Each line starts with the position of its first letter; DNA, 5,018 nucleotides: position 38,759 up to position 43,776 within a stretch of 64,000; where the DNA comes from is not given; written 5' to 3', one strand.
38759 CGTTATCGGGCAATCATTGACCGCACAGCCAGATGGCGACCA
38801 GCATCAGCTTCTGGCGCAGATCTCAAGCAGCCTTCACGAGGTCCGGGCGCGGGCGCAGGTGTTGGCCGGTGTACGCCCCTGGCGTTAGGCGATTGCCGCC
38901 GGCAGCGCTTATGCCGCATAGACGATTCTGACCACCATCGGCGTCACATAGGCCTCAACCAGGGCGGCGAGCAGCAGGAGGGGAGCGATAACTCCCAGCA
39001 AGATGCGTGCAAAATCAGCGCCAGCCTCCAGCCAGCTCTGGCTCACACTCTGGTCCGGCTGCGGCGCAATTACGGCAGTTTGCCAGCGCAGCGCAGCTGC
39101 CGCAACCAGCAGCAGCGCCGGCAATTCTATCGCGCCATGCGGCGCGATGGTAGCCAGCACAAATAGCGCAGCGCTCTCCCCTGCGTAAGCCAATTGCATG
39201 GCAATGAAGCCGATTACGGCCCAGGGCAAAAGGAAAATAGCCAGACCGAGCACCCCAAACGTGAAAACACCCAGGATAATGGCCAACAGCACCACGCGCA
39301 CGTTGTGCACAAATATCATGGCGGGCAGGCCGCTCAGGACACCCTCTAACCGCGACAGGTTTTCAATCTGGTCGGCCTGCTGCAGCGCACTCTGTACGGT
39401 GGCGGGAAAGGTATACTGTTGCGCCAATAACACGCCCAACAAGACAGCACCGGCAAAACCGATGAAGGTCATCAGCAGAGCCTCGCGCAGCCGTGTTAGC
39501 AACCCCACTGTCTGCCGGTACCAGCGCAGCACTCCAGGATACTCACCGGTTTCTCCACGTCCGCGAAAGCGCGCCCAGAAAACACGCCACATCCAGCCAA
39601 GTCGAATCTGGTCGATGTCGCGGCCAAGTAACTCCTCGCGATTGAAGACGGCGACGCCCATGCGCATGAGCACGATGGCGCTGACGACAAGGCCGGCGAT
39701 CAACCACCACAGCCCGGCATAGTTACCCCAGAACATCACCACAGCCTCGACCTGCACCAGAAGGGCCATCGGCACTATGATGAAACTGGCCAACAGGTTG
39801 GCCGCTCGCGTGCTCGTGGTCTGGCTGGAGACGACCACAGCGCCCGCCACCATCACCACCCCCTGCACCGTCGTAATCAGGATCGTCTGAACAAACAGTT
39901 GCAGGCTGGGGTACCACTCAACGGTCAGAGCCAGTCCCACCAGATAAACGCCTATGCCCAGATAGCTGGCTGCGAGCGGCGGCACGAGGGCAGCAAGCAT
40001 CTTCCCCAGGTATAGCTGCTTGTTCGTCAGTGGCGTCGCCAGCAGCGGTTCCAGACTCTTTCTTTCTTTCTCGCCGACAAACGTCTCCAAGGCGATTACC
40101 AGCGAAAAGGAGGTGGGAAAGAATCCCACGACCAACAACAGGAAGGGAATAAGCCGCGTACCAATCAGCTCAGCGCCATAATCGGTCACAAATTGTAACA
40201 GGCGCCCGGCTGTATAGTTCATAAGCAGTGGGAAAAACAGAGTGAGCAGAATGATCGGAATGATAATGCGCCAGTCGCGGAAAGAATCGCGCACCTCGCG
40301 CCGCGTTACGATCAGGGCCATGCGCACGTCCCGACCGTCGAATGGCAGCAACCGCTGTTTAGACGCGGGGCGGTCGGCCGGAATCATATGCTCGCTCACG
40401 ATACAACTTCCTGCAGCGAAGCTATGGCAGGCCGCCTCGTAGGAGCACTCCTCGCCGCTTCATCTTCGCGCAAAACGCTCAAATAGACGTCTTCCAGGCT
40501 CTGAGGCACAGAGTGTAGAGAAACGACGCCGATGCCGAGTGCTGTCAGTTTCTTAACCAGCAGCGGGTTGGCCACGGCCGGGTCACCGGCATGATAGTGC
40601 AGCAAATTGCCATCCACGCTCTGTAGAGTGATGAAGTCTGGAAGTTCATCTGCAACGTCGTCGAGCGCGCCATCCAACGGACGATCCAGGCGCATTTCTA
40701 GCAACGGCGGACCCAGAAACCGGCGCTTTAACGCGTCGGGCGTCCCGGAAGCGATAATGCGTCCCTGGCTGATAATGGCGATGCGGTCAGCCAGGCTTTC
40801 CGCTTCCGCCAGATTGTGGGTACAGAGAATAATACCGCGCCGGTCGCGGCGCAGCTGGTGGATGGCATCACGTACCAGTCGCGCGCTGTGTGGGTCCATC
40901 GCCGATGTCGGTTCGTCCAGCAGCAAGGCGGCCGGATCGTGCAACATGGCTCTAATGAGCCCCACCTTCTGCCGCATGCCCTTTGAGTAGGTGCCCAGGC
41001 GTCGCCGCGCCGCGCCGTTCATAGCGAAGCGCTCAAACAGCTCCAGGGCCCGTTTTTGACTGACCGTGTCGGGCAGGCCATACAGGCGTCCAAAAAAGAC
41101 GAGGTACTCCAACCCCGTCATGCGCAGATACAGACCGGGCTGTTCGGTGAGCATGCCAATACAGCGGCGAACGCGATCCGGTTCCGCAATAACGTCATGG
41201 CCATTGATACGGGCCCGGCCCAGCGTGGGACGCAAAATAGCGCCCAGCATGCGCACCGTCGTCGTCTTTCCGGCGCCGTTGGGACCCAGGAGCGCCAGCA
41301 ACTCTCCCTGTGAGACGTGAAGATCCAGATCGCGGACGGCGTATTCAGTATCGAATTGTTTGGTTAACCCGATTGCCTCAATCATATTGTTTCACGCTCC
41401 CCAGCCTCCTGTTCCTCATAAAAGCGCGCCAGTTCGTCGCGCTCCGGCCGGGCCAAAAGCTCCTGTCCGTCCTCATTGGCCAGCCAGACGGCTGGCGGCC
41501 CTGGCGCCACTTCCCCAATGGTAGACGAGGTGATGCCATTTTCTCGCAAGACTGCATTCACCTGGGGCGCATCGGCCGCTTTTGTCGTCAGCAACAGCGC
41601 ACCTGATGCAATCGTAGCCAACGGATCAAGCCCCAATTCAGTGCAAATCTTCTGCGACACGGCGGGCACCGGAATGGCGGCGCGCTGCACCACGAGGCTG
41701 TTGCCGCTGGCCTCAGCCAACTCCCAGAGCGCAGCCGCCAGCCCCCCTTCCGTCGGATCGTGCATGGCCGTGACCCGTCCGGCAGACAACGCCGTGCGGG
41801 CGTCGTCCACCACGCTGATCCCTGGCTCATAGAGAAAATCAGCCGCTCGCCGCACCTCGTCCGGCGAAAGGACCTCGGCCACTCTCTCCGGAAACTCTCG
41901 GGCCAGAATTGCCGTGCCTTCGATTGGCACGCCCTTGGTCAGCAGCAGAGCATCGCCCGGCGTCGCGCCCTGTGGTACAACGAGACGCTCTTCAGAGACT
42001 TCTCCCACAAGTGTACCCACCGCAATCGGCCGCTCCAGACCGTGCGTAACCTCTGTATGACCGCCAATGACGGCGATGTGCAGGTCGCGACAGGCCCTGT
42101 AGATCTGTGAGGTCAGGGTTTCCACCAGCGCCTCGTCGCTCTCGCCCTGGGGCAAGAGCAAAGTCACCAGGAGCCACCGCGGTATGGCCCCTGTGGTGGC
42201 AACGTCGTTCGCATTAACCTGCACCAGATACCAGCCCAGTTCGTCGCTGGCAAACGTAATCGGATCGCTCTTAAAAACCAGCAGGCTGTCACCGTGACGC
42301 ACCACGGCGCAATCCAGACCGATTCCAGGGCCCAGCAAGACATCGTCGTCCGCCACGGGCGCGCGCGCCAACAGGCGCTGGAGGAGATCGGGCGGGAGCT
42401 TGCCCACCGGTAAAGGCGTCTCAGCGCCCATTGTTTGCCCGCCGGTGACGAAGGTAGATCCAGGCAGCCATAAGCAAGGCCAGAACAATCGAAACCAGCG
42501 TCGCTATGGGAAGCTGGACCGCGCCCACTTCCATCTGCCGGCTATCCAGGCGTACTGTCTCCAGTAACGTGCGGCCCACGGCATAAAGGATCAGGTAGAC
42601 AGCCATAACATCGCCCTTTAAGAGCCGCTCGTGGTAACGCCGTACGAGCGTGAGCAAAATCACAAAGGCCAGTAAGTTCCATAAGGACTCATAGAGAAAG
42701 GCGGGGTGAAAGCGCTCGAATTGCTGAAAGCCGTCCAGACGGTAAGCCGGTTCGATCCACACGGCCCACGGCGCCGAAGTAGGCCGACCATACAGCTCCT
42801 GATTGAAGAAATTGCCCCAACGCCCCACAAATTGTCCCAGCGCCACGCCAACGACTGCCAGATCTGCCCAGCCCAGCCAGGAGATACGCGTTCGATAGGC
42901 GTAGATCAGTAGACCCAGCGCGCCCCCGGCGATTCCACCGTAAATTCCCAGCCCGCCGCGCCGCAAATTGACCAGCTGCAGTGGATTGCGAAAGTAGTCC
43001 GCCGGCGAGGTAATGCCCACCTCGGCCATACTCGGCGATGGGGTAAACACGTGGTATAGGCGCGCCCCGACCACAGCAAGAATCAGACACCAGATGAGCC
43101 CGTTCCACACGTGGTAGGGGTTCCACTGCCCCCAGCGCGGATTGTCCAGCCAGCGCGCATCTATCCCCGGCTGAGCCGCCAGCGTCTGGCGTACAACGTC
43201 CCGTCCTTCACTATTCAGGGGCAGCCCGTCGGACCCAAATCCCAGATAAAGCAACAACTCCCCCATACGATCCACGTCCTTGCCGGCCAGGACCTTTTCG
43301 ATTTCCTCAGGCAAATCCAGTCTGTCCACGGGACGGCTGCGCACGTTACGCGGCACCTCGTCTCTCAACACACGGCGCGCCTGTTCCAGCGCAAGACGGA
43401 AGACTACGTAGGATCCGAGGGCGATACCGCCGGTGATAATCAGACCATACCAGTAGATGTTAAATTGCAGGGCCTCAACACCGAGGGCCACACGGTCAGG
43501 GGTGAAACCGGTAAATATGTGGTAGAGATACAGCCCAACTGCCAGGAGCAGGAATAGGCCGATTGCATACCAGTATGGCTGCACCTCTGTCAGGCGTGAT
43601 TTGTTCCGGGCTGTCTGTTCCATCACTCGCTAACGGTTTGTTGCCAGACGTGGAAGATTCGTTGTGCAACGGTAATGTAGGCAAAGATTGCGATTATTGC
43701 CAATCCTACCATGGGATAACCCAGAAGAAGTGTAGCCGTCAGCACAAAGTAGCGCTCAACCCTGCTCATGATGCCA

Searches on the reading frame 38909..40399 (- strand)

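Call 84: search_protein_families(library=pfam, proteins=[window:38909-40399:-], max_evalue=0.00001)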
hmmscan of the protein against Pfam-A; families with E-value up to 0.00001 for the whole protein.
window:38909-40399:- (496 aa): 3 families
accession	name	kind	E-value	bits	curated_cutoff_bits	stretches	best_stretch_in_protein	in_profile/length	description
PF01944.22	SpoIIM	-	9.8e-23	81.3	26.9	1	312-487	2-163/163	Stage II sporulation protein M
PF12679.13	ABC2_membrane_2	-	1.6e-09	37.9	27.2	1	30-216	2-200/283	ABC-2 family transporter protein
PF01061.29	ABC2_membrane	-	9.4e-08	32.3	26.9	1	30-214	5-176/211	ABC-2 type transporter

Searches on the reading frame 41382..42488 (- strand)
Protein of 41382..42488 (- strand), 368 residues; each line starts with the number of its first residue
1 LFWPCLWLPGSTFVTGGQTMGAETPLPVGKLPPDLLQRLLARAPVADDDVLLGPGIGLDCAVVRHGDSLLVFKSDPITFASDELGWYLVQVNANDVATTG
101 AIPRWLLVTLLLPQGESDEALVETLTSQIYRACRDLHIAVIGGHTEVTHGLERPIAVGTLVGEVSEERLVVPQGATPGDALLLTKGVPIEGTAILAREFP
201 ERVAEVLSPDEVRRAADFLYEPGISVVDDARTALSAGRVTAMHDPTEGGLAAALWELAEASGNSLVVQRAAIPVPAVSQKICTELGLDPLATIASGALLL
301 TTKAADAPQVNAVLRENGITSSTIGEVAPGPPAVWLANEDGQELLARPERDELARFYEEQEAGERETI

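Call 84: search_protein_families(library=pfam, proteins=[window:41382-42488:-], max_evalue=0.00001)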
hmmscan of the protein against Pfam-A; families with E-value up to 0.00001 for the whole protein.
window:41382-42488:- (368 aa): 2 families
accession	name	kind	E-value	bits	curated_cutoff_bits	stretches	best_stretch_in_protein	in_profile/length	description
PF02769.27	AIRS_C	-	3.1e-21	76.6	23.1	1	177-331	2-149/156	AIR synthase related protein, C-terminal domain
PF00586.29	AIRS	-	7.4e-18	65.5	24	1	59-164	3-112/112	AIR synthase related protein, N-terminal domain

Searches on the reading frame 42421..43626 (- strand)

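Call 84: search_protein_families(library=pfam, proteins=[window:42421-43626:-], max_evalue=0.00001)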
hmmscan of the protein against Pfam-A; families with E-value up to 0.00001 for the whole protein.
window:42421-43626:- (401 aa): 1 family
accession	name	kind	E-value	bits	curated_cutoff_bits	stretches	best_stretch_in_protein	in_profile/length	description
PF01790.23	LGT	-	4.9e-59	200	24.9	1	168-390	38-238/240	Prolipoprotein diacylglyceryl transferase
